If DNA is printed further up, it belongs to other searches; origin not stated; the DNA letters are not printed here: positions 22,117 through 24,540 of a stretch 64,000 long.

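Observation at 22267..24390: Single polypeptide with two different GT2 domains (DPM1-like plus QxxRW processive synthase)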

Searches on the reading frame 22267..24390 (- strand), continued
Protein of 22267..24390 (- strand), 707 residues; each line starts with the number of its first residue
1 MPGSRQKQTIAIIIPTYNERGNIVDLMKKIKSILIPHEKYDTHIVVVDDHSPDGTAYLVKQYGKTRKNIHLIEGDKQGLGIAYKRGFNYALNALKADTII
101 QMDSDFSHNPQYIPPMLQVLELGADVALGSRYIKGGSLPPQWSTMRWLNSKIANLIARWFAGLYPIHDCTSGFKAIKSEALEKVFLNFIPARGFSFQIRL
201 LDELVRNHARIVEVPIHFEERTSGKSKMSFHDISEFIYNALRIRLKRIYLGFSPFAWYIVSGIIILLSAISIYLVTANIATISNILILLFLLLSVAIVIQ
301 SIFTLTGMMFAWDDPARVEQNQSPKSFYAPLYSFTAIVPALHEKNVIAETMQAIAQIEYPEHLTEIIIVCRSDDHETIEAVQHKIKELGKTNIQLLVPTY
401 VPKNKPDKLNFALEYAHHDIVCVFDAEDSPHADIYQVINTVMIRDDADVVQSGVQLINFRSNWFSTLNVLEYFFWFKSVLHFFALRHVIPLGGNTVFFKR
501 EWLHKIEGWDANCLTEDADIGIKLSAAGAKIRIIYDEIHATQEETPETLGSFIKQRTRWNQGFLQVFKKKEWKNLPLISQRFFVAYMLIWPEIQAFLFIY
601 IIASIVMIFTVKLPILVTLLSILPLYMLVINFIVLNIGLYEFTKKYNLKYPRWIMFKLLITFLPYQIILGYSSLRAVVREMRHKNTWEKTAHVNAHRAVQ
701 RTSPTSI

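Call 32: search_solved_structures(query=A1, max_evalue=0.01, show_alignments=0)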
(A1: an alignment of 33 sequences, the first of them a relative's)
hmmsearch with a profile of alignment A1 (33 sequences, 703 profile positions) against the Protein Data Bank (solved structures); distinct sequences matched with E-value up to 0.01: 38.
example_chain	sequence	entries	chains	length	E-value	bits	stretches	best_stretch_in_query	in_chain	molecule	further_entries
5mlz_A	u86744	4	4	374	3.4e-52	181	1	4-255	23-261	Dolichol monophosphate mannose synthase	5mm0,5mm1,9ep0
9hwj_A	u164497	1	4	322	1.5e-25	92.9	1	4-293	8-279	Undecaprenyl-phosphate 4-deoxy-4-formamido-L-arabinose transferase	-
9bhc_C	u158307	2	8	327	1e-23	86.9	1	4-293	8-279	Undecaprenyl-phosphate 4-deoxy-4-formamido-L-arabinose transferase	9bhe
8vxh_A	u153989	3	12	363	1.4e-23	86.4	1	4-293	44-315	Undecaprenyl-phosphate 4-deoxy-4-formamido-L-arabinose transferase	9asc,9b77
5ekp_C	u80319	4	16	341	3e-18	68.8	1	6-181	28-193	Uncharacterized glycosyltransferase sll0501 | Glycosyltransferase sll0501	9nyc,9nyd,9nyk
5eke_A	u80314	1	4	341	3.1e-18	68.8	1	6-181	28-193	Uncharacterized glycosyltransferase sll0501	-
9nye_A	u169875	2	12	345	3.1e-18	68.8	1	6-181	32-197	Glycosyltransferase sll0501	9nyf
2z87_A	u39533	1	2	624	1.1e-17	66.9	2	6-123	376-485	Chondroitin synthase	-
2z86_A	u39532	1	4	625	1.2e-17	66.9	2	6-123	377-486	Chondroitin synthase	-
5ej1_A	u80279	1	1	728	2.3e-15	59.3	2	487-628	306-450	Putative cellulose synthase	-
4hg6_A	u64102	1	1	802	3e-15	58.9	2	487-628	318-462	Cellulose Synthase Subunit A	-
4p00_A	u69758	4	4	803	3.1e-15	58.9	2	487-628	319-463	Cellulose Synthase A subunit | Cellulose Synthase subunit A | Putative cellulose synthase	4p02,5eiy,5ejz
7lby_A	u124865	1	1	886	1.3e-13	53.5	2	486-620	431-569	Cellulose synthase catalytic subunit [UDP-forming]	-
9b8v_E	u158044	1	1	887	1.3e-13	53.5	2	486-620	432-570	Cellulose synthase catalytic subunit [UDP-forming]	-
9fmv_A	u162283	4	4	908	1.4e-13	53.4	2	486-620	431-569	Cellulose synthase catalytic subunit [UDP-forming]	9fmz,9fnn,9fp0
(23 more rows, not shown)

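Call 41: search_protein_families(library=pfam, proteins=[L025:3892-7296:+, L029:3895-7227:+, L021:5257-7374:+, L050:138-2246:+, L011:5542-8256:+, L016:5935-8520:+, L018:4329-6812:+, L024:5920-8079:+], max_evalue=0.0001)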
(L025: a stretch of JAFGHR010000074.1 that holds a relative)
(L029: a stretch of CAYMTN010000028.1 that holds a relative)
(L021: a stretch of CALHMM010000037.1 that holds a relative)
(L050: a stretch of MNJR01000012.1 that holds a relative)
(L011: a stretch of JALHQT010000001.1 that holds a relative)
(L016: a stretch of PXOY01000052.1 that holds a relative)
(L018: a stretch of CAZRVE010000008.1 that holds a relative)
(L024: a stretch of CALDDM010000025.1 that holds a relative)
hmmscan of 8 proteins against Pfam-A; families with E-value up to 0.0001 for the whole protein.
L025:3892-7296:+ (1134 aa): 6 families
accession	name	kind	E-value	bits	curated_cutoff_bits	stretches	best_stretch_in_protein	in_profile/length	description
PF13641.12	Glyco_tranf_2_3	-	2.7e-38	132.7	27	1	760-989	3-229/230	Glycosyltransferase like family 2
PF08239.17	SH3_3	-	2e-21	76.3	27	2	114-171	2-50/54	Bacterial SH3 domain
PF13632.12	Glyco_trans_2_3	-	3.4e-20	73.1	27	1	848-1055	2-191/198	Glycosyl transferase family group 2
PF00535.33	Glycos_transf_2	-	2.4e-09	37.8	23.3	1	762-883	2-117/168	Glycosyl transferase family 2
PF17957.7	Big_7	-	2.6e-05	25.2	24.1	1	503-559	13-68/70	Bacterial Ig domain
PF13506.12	Glyco_transf_21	-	2.8e-05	24.1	21.7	1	828-987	14-172/174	Glycosyl transferase family 21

L029:3895-7227:+ (1110 aa): 4 families
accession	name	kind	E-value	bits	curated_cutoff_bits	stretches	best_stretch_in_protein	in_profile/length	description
PF13641.12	Glyco_tranf_2_3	-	1.9e-36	126.7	27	1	737-966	3-229/230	Glycosyltransferase like family 2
PF13632.12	Glyco_trans_2_3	-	8.4e-21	75.1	27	1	825-1032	2-190/198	Glycosyl transferase family group 2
PF08239.17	SH3_3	-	4e-14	53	27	1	253-309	2-50/54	Bacterial SH3 domain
PF00535.33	Glycos_transf_2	-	2.3e-11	44.4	23.3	1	739-859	2-116/168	Glycosyl transferase family 2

L021:5257-7374:+ (705 aa): 4 families
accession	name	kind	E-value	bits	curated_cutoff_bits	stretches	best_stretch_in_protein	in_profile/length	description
PF13641.12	Glyco_tranf_2_3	-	4.5e-40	138.5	27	1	323-551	3-230/230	Glycosyltransferase like family 2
PF13632.12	Glyco_trans_2_3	-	4.1e-25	89.2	27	1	409-617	1-194/198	Glycosyl transferase family group 2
PF00535.33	Glycos_transf_2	-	4.9e-10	40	23.3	1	324-489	1-161/168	Glycosyl transferase family 2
PF13506.12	Glyco_transf_21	-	8.7e-06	25.7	21.7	1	393-549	17-173/174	Glycosyl transferase family 21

L050:138-2246:+ (702 aa): 4 families
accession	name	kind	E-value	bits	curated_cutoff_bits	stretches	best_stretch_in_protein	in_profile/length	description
PF13641.12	Glyco_tranf_2_3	-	1.8e-33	116.9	27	1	314-542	3-230/230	Glycosyltransferase like family 2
PF13340.11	DUF4096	-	1.4e-23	83.4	34.3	1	78-150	1-75/76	Putative transposase of IS4/5 family (DUF4096)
PF13632.12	Glyco_trans_2_3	-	1.7e-23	83.9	27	1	401-595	2-179/198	Glycosyl transferase family group 2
PF13506.12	Glyco_transf_21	-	8.3e-06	25.8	21.7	1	390-540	23-173/174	Glycosyl transferase family 21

L011:5542-8256:+ (904 aa): 7 families
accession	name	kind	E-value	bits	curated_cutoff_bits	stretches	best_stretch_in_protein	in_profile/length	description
PF00535.33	Glycos_transf_2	-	2.3e-40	138.7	23.3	2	168-330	2-164/168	Glycosyl transferase family 2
PF13641.12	Glyco_tranf_2_3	-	6.5e-40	138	27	2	531-759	3-229/230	Glycosyltransferase like family 2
PF13632.12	Glyco_trans_2_3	-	2.4e-23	83.4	27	1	618-825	2-193/198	Glycosyl transferase family group 2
PF16697.10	Yop-YscD_cpl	-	6.4e-14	52.4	33.2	1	16-102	9-92/94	Inner membrane component of T3SS, cytoplasmic domain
PF00498.31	FHA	-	2e-13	51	20.7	1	26-94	1-67/67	FHA domain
PF10111.15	Glyco_tranf_2_2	-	7.9e-09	35.8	27.3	0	600-727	67-204/276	Glycosyltransferase like family 2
PF13506.12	Glyco_transf_21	-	1.1e-06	28.7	21.7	1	602-758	18-173/174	Glycosyl transferase family 21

L016:5935-8520:+ (861 aa): 4 families
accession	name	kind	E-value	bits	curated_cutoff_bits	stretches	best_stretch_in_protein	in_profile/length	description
PF13641.12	Glyco_tranf_2_3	-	8.2e-40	137.7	27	1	486-713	3-229/230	Glycosyltransferase like family 2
PF00535.33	Glycos_transf_2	-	2.8e-37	128.7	23.3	2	24-199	1-164/168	Glycosyl transferase family 2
PF13632.12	Glyco_trans_2_3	-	9e-22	78.3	27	1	575-772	4-196/198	Glycosyl transferase family group 2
PF04138.20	GtrA_DPMS_TM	-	3.8e-21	75.9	26.1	2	268-386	1-117/117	GtrA/DPMS, transmembrane domain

L018:4329-6812:+ (827 aa): 6 families
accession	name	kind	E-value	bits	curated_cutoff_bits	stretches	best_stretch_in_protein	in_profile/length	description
PF13641.12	Glyco_tranf_2_3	-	1.7e-35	123.5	27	1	456-683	3-229/230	Glycosyltransferase like family 2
PF00535.33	Glycos_transf_2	-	4.6e-34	118.2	23.3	2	8-134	1-123/168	Glycosyl transferase family 2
PF13632.12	Glyco_trans_2_3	-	6e-26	91.9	27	1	543-753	2-195/198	Glycosyl transferase family group 2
PF04138.20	GtrA_DPMS_TM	-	3.2e-21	76.1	26.1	2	246-364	1-117/117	GtrA/DPMS, transmembrane domain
PF10111.15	Glyco_tranf_2_2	-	1e-06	28.9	27.3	0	9-102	2-94/276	Glycosyltransferase like family 2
PF13506.12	Glyco_transf_21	-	1.3e-06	28.4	21.7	0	531-682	22-173/174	Glycosyl transferase family 21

L024:5920-8079:+ (719 aa): 5 families
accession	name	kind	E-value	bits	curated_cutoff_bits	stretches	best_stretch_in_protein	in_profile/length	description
PF13641.12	Glyco_tranf_2_3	-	4e-42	145.2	27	1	346-575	3-229/230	Glycosyltransferase like family 2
PF00535.33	Glycos_transf_2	-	4.5e-40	137.7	23.3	2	28-160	1-131/168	Glycosyl transferase family 2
PF13632.12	Glyco_trans_2_3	-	1.3e-26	94.1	27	1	434-645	1-195/198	Glycosyl transferase family group 2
PF13506.12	Glyco_transf_21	-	1.5e-11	44.5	21.7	1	423-574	22-173/174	Glycosyl transferase family 21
PF10111.15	Glyco_tranf_2_2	-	6.4e-07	29.6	27.3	0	50-120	25-94/276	Glycosyltransferase like family 2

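Call 47: list_cluster_members(proteins=[P0001, P0121])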
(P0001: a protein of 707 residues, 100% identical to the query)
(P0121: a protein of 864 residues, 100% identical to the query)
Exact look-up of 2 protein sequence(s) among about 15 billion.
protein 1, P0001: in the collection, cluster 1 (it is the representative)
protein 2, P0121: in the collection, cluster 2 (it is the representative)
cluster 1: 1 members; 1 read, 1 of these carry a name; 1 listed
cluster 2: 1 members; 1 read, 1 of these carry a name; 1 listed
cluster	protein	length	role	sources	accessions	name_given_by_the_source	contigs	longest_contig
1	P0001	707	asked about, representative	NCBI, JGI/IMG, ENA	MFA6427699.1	MAG: glycosyltransferase [Candidatus Magasanikbacteria bacterium]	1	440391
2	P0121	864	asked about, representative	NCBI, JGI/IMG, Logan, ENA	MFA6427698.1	MAG: glycosyl hydrolase family 8 [Candidatus Magasanikbacteria bacterium]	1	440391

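Call 57: search_solved_structures(query=L016:5935-7200:+, max_evalue=0.001, show_alignments=1)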
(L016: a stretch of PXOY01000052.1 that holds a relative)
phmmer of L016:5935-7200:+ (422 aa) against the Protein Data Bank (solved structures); distinct sequences matched with E-value up to 0.001: 9.
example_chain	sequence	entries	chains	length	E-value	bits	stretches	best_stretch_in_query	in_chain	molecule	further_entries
5mlz_A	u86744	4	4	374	5.6e-61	209.7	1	13-386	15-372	Dolichol monophosphate mannose synthase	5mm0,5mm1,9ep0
9hwj_A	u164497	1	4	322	2e-11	46.5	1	20-263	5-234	Undecaprenyl-phosphate 4-deoxy-4-formamido-L-arabinose transferase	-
8vxh_A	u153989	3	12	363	1.8e-10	43.4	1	23-242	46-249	Undecaprenyl-phosphate 4-deoxy-4-formamido-L-arabinose transferase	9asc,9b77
9bhc_C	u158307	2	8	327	1.9e-10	43.3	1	23-243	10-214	Undecaprenyl-phosphate 4-deoxy-4-formamido-L-arabinose transferase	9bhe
5eke_A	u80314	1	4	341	1.6e-06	30.3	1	22-155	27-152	Uncharacterized glycosyltransferase sll0501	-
5ekp_C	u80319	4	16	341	1.6e-06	30.3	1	22-155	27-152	Uncharacterized glycosyltransferase sll0501 | Glycosyltransferase sll0501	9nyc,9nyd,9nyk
9nye_A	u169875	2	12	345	1.7e-06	30.3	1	22-155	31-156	Glycosyltransferase sll0501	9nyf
6yv7_A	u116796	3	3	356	6.6e-05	25.1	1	20-131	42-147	Glycosyl transferase, family 2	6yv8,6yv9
6yv7_B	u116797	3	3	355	6.7e-05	25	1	20-131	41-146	Glycosyl transferase, family 2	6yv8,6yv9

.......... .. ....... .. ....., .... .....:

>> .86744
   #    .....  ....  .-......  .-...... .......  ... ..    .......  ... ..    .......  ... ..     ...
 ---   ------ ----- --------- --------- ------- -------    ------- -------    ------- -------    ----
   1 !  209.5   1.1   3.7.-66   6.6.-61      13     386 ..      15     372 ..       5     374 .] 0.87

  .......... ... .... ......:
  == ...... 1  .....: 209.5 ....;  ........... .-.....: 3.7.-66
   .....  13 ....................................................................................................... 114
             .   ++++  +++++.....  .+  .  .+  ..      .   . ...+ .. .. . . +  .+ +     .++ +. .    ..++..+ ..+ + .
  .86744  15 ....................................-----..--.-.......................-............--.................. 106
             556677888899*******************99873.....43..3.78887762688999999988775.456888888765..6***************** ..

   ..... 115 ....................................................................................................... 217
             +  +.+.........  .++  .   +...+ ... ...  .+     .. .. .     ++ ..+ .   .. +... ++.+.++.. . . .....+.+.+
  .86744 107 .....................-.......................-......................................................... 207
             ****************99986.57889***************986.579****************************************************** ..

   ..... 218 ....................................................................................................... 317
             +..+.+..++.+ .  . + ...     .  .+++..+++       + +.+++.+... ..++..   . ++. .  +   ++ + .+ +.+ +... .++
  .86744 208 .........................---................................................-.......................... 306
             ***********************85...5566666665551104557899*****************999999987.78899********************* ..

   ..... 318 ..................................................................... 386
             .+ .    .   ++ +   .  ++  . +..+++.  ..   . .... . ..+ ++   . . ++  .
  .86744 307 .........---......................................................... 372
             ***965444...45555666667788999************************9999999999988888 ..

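Call 69: search_protein_families(library=pfam, proteins=[L006:1792-3435:-, L006:3872-5617:-, L006:873-1601:-, L006:5992-8112:+], max_evalue=0.001)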
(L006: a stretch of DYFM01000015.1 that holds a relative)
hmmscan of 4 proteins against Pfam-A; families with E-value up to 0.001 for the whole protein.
L006:1792-3435:- (547 aa): 2 families
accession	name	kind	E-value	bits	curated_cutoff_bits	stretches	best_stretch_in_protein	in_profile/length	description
PF02366.24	PMT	-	1.4e-07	31.8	22.7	1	79-174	74-166/245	Dolichyl-phosphate-mannose-protein mannosyltransferase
PF13231.12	PMT_2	-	3.4e-06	27.8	26.1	1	82-156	17-90/160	Dolichyl-phosphate-mannose-protein mannosyltransferase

L006:3872-5617:- (581 aa): 3 families
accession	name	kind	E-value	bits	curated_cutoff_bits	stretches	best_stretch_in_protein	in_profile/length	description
PF22612.2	GH113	-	2.2e-49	168.8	27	1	47-322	11-271/289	Glycoside Hydrolase Family 113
PF14524.12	Wzt_C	-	6e-05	23.5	30.4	1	380-473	31-132/143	Wzt C-terminal domain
PF12690.13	BsuPI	-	0.00018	21.9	22.9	1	401-450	41-96/101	Intracellular proteinase inhibitor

L006:873-1601:- (242 aa): 1 family
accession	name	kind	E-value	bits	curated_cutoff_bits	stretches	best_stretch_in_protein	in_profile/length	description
PF01255.24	Prenyltransf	-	5.8e-74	248.8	27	1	30-241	1-219/219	Putative undecaprenyl diphosphate synthase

L006:5992-8112:+ (706 aa): 5 families
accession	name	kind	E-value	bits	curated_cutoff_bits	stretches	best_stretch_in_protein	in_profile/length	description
PF13641.12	Glyco_tranf_2_3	-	9.2e-46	157.1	27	2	333-561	2-229/230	Glycosyltransferase like family 2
PF00535.33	Glycos_transf_2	-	2.3e-35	122.5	23.3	2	7-174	2-161/168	Glycosyl transferase family 2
PF13632.12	Glyco_trans_2_3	-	6.4e-23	82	27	1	421-623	2-186/198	Glycosyl transferase family group 2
PF13506.12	Glyco_transf_21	-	7.7e-08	32.4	21.7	1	399-560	12-173/174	Glycosyl transferase family 21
PF10111.15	Glyco_tranf_2_2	-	0.00027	21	27.3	0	433-517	110-192/276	Glycosyltransferase like family 2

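Call 72: search_protein_families(library=pfam, proteins=[L047:4372-5226:+, L047:5624-7003:+, L047:7003-9978:+], max_evalue=0.001)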
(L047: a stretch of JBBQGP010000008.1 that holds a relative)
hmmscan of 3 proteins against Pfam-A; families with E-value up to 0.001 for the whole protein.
L047:4372-5226:+ (284 aa): 2 families
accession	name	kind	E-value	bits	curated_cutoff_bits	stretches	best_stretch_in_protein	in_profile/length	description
PF00535.33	Glycos_transf_2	-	2.4e-33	115.9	23.3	1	12-172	2-162/168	Glycosyl transferase family 2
PF13641.12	Glyco_tranf_2_3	-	1e-08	36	27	1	10-121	3-116/230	Glycosyltransferase like family 2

L047:5624-7003:+ (459 aa): 4 families
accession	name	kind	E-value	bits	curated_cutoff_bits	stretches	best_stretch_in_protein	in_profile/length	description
PF13641.12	Glyco_tranf_2_3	-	3.5e-31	109.4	27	1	49-283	2-229/230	Glycosyltransferase like family 2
PF13632.12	Glyco_trans_2_3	-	1.4e-23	84.2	27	1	142-333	2-188/198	Glycosyl transferase family group 2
PF00535.33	Glycos_transf_2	-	2.9e-09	37.5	23.3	1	53-223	1-164/168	Glycosyl transferase family 2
PF13506.12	Glyco_transf_21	-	0.00028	20.8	21.7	1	129-282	21-173/174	Glycosyl transferase family 21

L047:7003-9978:+ (991 aa): 3 families
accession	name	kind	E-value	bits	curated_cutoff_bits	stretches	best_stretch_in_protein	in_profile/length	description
PF01270.23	Glyco_hydro_8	-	9.6e-31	107.5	24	1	663-886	46-259/341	Glycosyl hydrolases family 8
PF13231.12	PMT_2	-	6.7e-11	43.1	26.1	1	208-327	16-139/160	Dolichyl-phosphate-mannose-protein mannosyltransferase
PF02366.24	PMT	-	1.1e-08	35.4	22.7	1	216-327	85-207/245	Dolichyl-phosphate-mannose-protein mannosyltransferase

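Call 74: search_protein_representatives(protein=window:22267-24390:-)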
Query: 707 residues. Proteins with E-value up to 0.001 (for the whole library): 43196; up to 1e-10: 13795; up to 1e-30: 1607. The best 150 are listed.
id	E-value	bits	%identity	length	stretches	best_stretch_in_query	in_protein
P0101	7.7e-198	675.6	43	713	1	9-704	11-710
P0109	2.5e-190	650.8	48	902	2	280-699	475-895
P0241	9.8e-167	572.8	44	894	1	9-702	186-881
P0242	1.4e-164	565.7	45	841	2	285-700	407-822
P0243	9.6e-162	556.3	41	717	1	7-699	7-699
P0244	7.9e-151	520.3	52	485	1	255-699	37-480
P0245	6.4e-148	510.6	50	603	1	262-697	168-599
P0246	4.1e-146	504.7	41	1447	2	237-698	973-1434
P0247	1.6e-144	499.4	52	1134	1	280-700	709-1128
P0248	2.6e-144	498.7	48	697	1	259-701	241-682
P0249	3.6e-144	498.2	50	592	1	235-701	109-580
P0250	5.4e-143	494.3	39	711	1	10-702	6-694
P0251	9.2e-142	490.3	52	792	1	262-701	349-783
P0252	2.2e-141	489.0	49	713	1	260-700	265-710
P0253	2.4e-140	485.6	51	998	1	288-700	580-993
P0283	8.3e-116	404.5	43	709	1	289-704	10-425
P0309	8.5e-97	341.7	43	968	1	290-698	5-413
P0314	2.4e-95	336.9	41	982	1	288-700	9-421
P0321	5.9e-89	315.8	38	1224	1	259-697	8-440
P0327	8.2e-87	308.7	39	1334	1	263-698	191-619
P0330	5.8e-85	302.6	37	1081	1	288-699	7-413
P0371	7.4e-65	236.1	43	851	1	9-279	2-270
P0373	1.3e-64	235.3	36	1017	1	286-696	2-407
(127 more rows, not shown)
